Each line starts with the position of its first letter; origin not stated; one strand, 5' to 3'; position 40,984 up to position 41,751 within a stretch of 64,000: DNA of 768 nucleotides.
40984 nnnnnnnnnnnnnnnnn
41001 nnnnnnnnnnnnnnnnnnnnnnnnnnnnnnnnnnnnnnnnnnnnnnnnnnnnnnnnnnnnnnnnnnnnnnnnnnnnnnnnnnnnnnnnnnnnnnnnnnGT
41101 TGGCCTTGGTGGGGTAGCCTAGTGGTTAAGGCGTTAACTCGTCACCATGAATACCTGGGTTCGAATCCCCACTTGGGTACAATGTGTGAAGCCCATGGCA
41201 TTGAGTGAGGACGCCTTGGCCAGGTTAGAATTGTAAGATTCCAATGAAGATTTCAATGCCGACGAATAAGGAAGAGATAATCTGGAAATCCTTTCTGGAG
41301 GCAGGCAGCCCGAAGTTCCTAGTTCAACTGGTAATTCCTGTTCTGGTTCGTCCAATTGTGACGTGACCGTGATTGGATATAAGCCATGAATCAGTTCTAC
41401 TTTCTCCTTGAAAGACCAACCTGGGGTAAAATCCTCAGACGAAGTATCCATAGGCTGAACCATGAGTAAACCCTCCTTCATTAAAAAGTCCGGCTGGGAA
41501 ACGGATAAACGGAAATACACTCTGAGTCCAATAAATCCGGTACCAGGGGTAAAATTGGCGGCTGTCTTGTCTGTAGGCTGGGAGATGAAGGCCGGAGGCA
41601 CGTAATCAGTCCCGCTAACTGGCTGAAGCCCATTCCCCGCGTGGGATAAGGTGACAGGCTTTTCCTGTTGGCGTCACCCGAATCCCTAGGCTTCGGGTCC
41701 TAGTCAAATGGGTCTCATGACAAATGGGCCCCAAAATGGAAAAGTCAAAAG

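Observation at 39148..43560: Nested transposon stack: a DIRS/Ngaro-like YR retroelement carrying two SINE insertions, abutted by a long-TIR Tc1 element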

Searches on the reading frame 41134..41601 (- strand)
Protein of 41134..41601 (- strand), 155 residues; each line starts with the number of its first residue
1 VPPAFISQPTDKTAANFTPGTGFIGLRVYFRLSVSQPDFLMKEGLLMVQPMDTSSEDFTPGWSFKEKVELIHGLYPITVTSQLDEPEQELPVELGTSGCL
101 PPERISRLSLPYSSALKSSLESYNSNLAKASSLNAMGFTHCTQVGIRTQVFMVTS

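Call 46: search_protein_representatives(protein=window:41134-41601:-)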
Query: 155 residues. Proteins with E-value up to 0.001 (for the whole library): 3; up to 1e-10: 0; up to 1e-30: 0. The best 3 are listed.
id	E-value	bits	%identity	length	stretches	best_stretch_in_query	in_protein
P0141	3.3e-09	53.1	34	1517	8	20-68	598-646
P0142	1.6e-06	44.4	35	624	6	48-81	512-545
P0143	1.2e-04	38.4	28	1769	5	55-94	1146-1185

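Call 60: search_protein_families(library=pfam, max_evalue=0.1, proteins=[window:41134-41601:-])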
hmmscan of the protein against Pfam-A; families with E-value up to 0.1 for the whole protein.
window:41134-41601:- (155 aa): 0 families
